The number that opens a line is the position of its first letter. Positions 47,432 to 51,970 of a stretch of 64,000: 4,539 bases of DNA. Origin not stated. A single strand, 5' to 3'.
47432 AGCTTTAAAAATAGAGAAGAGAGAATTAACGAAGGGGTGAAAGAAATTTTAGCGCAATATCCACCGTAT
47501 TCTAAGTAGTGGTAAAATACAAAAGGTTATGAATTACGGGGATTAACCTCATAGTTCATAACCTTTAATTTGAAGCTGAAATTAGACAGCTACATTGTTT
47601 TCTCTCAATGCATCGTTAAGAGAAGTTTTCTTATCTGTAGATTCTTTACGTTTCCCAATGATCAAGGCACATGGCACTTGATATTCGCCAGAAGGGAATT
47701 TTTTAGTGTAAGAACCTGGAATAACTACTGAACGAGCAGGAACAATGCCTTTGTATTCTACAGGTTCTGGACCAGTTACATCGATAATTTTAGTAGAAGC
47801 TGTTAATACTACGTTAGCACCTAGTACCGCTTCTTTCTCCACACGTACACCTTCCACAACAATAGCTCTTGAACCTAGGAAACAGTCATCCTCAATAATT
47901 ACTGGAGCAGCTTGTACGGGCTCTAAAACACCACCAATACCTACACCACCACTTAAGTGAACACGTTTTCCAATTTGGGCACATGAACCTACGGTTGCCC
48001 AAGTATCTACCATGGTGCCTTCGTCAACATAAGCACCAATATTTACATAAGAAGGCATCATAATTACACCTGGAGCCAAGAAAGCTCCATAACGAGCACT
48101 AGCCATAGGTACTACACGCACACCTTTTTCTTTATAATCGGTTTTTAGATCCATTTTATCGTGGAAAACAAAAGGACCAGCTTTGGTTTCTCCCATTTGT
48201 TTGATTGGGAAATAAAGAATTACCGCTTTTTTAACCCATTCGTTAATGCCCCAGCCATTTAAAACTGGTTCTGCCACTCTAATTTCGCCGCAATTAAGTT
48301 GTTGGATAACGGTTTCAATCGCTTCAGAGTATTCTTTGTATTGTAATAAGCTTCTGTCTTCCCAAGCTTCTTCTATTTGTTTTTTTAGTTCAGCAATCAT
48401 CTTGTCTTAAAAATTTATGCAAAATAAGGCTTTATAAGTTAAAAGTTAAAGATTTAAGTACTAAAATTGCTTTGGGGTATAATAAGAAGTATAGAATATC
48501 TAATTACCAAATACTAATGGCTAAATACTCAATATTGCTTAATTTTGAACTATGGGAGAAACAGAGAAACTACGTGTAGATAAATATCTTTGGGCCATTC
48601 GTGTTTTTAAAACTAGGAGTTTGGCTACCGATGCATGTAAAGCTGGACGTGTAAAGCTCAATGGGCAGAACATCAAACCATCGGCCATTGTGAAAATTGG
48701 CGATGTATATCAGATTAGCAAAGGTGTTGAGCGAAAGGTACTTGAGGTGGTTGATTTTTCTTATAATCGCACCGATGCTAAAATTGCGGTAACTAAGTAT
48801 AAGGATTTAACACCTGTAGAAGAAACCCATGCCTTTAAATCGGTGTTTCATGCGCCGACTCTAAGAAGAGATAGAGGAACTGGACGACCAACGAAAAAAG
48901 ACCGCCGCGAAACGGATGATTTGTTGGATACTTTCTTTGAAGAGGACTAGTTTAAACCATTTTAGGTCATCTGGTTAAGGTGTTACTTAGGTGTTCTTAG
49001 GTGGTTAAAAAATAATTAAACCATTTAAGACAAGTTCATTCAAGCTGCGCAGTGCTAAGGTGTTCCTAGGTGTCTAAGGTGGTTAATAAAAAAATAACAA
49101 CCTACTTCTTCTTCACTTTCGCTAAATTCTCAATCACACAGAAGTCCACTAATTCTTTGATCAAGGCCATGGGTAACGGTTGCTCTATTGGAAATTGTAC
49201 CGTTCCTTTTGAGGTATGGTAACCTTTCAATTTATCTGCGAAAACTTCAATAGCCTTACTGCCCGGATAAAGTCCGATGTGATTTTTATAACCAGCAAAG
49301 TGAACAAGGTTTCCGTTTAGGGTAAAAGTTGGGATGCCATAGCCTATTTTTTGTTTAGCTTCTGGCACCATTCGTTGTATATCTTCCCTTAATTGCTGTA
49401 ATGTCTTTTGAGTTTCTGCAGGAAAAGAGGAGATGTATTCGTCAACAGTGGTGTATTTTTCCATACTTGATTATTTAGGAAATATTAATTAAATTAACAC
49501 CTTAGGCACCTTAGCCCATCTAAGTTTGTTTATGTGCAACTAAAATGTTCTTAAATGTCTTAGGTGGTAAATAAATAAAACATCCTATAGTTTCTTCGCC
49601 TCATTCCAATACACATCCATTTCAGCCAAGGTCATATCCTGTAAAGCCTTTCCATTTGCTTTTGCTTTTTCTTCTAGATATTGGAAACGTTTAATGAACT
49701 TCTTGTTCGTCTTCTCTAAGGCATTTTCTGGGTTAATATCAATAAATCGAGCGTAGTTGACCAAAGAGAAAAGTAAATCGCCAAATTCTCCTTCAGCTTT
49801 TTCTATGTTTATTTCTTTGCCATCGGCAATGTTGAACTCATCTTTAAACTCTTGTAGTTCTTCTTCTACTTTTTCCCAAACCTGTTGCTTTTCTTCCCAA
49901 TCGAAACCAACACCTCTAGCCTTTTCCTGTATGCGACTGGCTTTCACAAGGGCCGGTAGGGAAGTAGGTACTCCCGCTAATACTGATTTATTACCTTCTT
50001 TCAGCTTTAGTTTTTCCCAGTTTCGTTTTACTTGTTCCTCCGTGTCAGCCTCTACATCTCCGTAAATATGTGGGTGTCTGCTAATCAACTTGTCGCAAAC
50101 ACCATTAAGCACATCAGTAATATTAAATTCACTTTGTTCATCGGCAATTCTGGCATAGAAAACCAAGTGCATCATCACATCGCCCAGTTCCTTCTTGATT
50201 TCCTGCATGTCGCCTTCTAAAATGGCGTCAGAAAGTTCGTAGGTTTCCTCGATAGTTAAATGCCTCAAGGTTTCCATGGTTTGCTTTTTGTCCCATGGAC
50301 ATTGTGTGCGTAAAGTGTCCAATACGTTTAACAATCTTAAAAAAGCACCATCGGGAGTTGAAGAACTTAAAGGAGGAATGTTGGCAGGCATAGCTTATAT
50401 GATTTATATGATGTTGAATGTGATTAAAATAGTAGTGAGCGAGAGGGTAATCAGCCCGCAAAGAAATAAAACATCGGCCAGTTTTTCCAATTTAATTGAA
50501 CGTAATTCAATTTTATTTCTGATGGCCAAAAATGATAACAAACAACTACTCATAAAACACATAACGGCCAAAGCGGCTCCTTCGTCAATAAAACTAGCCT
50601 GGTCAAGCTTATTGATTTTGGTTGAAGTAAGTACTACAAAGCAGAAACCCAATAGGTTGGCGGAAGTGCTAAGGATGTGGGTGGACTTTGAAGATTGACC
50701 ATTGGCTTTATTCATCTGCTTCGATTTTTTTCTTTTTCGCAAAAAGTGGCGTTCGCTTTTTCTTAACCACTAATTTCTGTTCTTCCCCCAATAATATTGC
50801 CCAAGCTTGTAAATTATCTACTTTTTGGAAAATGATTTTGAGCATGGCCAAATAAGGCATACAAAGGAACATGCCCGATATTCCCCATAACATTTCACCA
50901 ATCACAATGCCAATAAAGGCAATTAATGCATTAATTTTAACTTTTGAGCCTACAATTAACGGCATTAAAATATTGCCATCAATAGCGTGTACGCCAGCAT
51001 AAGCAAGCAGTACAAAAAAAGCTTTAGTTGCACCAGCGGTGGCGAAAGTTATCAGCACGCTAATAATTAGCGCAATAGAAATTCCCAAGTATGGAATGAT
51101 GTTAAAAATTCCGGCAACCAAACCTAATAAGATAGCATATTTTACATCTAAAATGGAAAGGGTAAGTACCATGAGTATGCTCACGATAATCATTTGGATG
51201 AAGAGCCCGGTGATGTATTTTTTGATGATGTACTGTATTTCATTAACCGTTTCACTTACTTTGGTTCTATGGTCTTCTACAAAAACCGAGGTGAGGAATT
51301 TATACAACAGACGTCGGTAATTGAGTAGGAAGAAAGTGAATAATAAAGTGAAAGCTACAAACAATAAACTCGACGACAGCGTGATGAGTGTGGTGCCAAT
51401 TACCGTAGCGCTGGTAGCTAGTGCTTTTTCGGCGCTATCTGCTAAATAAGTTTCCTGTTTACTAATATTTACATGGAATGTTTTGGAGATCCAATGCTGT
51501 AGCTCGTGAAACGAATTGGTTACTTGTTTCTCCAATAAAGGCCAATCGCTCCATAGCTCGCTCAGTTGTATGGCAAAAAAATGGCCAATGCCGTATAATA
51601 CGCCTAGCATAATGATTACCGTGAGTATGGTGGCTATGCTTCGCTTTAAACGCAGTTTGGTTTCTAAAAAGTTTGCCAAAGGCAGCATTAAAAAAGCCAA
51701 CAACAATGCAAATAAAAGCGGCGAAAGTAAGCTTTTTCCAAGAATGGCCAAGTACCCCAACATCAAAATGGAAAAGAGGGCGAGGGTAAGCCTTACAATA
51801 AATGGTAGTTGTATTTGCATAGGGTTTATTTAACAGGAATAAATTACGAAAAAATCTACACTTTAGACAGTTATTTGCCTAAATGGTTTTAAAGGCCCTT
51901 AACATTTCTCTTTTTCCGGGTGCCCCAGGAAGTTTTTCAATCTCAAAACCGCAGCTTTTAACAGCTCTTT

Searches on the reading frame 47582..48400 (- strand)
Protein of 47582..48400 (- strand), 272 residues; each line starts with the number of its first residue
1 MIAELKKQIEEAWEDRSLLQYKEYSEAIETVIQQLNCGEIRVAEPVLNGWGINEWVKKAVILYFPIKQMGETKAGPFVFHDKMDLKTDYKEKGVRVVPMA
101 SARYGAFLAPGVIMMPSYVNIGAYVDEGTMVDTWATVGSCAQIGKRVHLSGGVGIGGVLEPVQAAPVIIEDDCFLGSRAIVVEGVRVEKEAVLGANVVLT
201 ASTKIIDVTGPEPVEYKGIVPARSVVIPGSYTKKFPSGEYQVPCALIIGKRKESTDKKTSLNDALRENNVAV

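Call 75: search_protein_families(library=pfam, proteins=[window:47582-48400:-], max_evalue=0.00001)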
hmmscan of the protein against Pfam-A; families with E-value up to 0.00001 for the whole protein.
window:47582-48400:- (272 aa): 3 families
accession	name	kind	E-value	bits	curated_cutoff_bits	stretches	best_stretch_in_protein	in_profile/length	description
PF14805.11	THDPS_N_2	-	1.3e-22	80.2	25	1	4-66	1-67/67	Tetrahydrodipicolinate N-succinyltransferase N-terminal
PF14602.12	Hexapep_2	-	4.1e-13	49.3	27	1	166-201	1-34/34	Hexapeptide repeat of succinyl-transferase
PF00132.30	Hexapep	-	1.3e-11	44.1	27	1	167-200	2-35/36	Bacterial transferase hexapeptide (six repeats)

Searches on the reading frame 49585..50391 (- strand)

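Call 75: search_protein_families(library=pfam, proteins=[window:49585-50391:-], max_evalue=0.00001)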
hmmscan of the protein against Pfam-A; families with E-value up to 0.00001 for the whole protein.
window:49585-50391:- (268 aa): 2 families
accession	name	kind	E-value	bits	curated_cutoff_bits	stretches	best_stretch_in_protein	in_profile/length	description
PF03819.22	MazG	-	7.6e-32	109.8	22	1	37-109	1-73/74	MazG nucleotide pyrophosphohydrolase domain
PF01503.22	PRA-PH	-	2.9e-06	28.1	21.3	0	33-77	20-65/86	Phosphoribosyl-ATP pyrophosphohydrolase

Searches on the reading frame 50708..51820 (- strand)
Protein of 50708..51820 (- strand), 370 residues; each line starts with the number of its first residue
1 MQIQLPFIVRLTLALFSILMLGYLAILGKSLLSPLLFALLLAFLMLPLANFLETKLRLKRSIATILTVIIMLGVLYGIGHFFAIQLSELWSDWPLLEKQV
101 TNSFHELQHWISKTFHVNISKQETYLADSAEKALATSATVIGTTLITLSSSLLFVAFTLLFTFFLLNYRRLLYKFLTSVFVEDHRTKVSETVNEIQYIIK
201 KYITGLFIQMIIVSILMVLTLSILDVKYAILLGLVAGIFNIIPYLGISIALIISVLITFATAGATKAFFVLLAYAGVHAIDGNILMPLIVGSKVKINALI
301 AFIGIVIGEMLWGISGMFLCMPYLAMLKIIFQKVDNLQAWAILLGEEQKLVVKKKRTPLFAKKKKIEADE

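Call 75: search_protein_families(library=pfam, proteins=[window:50708-51820:-], max_evalue=0.00001)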
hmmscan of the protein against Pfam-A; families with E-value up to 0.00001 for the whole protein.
window:50708-51820:- (370 aa): 1 family
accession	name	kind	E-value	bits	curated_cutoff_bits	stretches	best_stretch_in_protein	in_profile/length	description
PF01594.21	AI-2E_transport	-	2.7e-56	191.6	34.3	1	14-333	3-325/327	AI-2E family transporter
